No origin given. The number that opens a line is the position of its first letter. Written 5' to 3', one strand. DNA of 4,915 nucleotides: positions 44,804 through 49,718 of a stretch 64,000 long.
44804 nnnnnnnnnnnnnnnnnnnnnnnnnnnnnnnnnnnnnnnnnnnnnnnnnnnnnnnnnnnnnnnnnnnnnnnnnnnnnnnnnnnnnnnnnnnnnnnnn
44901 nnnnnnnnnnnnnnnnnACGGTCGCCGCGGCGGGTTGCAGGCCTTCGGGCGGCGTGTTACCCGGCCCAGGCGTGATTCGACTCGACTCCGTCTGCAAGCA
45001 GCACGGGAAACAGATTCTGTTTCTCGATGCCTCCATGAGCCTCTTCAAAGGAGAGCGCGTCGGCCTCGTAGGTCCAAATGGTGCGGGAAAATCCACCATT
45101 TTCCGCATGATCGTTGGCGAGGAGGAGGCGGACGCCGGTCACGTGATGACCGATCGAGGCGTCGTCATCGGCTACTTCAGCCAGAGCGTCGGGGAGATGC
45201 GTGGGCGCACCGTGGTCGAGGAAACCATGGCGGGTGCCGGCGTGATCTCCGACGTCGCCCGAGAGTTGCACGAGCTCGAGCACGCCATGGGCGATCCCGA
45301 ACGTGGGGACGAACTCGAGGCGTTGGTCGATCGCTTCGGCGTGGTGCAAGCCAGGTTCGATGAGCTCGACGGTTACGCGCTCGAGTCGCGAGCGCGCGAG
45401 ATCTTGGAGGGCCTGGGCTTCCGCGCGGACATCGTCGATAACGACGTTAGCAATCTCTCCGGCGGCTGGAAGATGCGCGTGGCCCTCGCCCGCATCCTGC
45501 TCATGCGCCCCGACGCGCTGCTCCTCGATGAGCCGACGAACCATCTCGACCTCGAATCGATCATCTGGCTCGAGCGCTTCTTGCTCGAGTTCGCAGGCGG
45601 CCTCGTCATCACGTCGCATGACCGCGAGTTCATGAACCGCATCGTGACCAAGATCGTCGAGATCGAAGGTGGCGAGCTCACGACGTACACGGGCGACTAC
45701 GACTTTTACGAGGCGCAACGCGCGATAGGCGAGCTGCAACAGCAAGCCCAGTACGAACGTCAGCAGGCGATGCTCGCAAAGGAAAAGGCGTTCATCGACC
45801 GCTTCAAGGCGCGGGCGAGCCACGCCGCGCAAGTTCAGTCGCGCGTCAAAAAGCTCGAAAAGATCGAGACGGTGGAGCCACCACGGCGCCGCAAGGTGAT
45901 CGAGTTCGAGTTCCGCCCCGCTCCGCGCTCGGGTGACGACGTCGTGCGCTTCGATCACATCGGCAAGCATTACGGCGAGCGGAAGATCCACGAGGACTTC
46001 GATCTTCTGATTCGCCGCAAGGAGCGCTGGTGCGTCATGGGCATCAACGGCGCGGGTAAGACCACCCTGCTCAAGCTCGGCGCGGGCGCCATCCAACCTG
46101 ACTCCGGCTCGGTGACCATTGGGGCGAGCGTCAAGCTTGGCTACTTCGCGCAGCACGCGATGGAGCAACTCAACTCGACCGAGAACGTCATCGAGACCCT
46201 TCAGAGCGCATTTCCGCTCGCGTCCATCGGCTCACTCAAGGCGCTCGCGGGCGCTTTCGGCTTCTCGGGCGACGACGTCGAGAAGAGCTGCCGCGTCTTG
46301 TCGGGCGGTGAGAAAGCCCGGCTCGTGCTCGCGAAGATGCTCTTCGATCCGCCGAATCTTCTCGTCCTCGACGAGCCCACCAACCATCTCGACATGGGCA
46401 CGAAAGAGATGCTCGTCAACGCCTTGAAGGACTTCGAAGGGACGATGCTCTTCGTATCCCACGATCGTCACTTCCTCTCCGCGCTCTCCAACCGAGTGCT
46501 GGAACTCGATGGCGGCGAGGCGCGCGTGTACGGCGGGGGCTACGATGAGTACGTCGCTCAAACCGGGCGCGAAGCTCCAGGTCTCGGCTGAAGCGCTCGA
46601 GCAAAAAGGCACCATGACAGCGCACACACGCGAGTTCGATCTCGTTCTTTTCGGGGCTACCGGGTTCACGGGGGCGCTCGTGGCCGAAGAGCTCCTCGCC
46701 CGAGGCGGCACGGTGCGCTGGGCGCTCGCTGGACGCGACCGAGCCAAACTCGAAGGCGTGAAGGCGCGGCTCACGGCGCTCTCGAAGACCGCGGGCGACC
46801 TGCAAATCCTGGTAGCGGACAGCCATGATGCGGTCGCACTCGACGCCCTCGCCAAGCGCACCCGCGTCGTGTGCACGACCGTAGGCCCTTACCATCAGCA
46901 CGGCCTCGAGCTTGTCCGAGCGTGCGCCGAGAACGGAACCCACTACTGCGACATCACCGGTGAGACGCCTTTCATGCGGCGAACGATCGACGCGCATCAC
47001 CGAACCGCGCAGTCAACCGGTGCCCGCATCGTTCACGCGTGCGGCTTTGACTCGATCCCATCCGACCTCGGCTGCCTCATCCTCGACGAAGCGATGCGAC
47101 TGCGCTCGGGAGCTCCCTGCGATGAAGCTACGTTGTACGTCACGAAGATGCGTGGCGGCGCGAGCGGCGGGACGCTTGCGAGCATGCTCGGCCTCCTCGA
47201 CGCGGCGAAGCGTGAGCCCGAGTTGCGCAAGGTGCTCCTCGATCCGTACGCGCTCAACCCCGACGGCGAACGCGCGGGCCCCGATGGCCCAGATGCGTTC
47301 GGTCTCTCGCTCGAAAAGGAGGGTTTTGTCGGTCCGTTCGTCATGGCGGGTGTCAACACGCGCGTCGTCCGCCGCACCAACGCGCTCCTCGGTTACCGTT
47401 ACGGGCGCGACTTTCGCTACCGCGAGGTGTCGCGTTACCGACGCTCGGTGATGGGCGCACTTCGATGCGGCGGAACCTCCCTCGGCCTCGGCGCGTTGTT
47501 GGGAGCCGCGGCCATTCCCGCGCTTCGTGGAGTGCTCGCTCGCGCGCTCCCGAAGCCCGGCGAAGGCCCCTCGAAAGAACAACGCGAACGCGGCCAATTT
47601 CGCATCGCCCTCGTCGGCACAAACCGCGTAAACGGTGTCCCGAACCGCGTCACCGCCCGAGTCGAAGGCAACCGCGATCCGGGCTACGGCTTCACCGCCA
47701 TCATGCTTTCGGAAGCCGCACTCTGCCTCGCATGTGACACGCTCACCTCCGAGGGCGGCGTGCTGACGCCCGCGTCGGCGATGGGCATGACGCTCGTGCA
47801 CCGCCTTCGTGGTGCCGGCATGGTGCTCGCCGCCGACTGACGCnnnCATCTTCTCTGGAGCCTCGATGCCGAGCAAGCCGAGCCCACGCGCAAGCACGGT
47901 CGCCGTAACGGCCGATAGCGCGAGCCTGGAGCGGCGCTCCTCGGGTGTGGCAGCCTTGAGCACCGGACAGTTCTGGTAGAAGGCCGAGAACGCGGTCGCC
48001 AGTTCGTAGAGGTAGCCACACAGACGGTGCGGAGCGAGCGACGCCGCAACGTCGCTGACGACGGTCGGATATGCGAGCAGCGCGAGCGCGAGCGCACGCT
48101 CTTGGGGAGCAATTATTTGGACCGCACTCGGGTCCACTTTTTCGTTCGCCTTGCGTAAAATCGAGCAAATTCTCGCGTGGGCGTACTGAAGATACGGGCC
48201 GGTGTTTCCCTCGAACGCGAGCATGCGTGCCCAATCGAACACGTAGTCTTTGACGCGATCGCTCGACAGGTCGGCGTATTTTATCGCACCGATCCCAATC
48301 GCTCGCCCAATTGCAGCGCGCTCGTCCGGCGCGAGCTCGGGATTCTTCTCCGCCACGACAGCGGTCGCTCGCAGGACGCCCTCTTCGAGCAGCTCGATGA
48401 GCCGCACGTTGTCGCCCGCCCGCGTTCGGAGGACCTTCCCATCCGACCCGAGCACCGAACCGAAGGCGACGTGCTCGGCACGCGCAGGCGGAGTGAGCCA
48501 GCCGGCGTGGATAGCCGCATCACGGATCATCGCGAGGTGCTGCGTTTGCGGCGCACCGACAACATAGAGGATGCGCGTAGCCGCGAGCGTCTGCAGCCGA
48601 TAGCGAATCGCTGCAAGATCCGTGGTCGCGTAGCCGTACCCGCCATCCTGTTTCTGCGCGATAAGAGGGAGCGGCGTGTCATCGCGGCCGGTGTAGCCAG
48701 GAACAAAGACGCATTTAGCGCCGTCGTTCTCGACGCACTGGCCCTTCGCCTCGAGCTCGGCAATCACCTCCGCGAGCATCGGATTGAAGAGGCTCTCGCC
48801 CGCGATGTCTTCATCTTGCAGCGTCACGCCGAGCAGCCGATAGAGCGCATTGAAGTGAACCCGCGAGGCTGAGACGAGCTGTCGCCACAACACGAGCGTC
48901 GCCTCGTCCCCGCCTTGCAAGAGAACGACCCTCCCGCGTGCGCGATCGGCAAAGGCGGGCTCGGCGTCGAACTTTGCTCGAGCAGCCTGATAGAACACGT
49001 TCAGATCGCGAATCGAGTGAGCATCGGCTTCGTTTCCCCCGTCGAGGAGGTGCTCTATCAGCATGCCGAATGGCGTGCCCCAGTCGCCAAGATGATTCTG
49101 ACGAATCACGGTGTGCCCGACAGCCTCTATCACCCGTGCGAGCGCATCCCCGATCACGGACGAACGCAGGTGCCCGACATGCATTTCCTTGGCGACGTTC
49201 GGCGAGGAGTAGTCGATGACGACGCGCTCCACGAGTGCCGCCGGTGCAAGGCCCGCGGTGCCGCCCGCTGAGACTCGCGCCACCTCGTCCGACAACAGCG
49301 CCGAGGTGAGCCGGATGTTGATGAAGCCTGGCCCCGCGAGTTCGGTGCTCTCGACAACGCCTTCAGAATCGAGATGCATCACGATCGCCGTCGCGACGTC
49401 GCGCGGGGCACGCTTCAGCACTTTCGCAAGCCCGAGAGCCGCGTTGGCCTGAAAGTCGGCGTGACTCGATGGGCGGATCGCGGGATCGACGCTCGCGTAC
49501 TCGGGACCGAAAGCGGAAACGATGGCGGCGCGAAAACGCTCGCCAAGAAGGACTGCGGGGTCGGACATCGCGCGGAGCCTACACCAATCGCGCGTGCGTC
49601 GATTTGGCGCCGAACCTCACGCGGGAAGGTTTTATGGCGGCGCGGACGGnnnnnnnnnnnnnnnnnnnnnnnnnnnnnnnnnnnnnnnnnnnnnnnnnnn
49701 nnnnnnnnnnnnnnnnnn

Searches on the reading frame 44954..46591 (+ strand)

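Call 76: search_protein_families(library=pfam, proteins=[window:44954-46591:+], max_evalue=0.001)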
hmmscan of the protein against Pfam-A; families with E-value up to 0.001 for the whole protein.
window:44954-46591:+ (545 aa): 10 families
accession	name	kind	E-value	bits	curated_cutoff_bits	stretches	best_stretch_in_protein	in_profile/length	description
PF00005.33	ABC_tran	-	4.6e-49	167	25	2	25-196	3-137/137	ABC transporter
PF12848.13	ABC_tran_Xtn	-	6.8e-31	106.6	25.9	1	235-317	1-84/85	ABC transporter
PF13304.12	AAA_21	-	5.7e-14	53.3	27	0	177-227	247-303/304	AAA domain, putative AbiEii toxin, Type IV TA system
PF02463.25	SMC_N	-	8e-10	39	40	0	448-510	136-204/220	RecF/RecN/SMC N terminal domain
PF13555.12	AAA_29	-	4.3e-05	23.6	27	0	35-50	24-39/61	P-loop containing region of AAA domain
PF13476.12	AAA_23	-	5e-05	24.5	27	0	38-53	24-39/201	AAA domain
PF00006.31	ATP-synt_ab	-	6.6e-05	23.1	29.5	1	23-91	4-72/213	ATP synthase alpha/beta family, nucleotide-binding domain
PF13604.12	AAA_30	-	8.2e-05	22.9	27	0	360-501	22-122/191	AAA domain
PF13245.12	AAA_19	-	0.00039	21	25.1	0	358-492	13-115/134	AAA domain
PF03193.22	RsgA_GTPase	-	0.00044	20.6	30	0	28-66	101-139/174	RsgA GTPase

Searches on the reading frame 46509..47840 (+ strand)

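Call 76: search_protein_families(library=pfam, proteins=[window:46509-47840:+], max_evalue=0.001)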
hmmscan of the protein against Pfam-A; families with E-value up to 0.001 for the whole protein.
window:46509-47840:+ (443 aa): 2 families
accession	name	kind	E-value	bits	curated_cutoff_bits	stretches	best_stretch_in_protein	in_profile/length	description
PF03435.24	Sacchrp_dh_NADP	-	1.4e-11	45.3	25.1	1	46-174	2-128/129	Saccharopine dehydrogenase NADP binding domain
PF13460.12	NAD_binding_10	-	0.00045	20.6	27.2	1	49-130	1-73/184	NAD(P)H-binding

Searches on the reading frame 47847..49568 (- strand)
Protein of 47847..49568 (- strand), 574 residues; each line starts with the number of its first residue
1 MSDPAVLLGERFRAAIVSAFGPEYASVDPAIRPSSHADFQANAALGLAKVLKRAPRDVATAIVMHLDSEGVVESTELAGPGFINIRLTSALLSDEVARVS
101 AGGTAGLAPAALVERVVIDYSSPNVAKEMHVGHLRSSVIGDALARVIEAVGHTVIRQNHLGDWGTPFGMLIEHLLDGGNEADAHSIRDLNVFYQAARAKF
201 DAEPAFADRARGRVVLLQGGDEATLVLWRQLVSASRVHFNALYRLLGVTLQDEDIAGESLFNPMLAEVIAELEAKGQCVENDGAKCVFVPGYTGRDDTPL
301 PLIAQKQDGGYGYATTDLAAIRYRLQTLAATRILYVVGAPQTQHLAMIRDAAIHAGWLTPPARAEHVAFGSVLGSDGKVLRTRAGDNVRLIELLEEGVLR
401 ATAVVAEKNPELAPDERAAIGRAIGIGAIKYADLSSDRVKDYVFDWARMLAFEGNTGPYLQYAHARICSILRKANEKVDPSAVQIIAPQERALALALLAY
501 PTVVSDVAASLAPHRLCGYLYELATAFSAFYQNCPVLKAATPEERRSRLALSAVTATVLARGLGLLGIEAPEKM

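Call 76: search_protein_families(library=pfam, proteins=[window:47847-49568:-], max_evalue=0.001)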
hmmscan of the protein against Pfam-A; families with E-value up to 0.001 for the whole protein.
window:47847-49568:- (574 aa): 3 families
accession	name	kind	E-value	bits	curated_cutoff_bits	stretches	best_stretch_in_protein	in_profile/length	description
PF00750.26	tRNA-synt_1d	-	1.4e-108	363.4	23.3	1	114-446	20-349/349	tRNA synthetases class I (R), catalytic domain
PF05746.21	DALR_1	-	1.1e-37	129.1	22.3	1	460-574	1-117/117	DALR anticodon binding domain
PF03485.21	Arg_tRNA_synt_N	-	3.6e-18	66.4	21.5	1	10-87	5-85/85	Arginyl tRNA synthetase N terminal domain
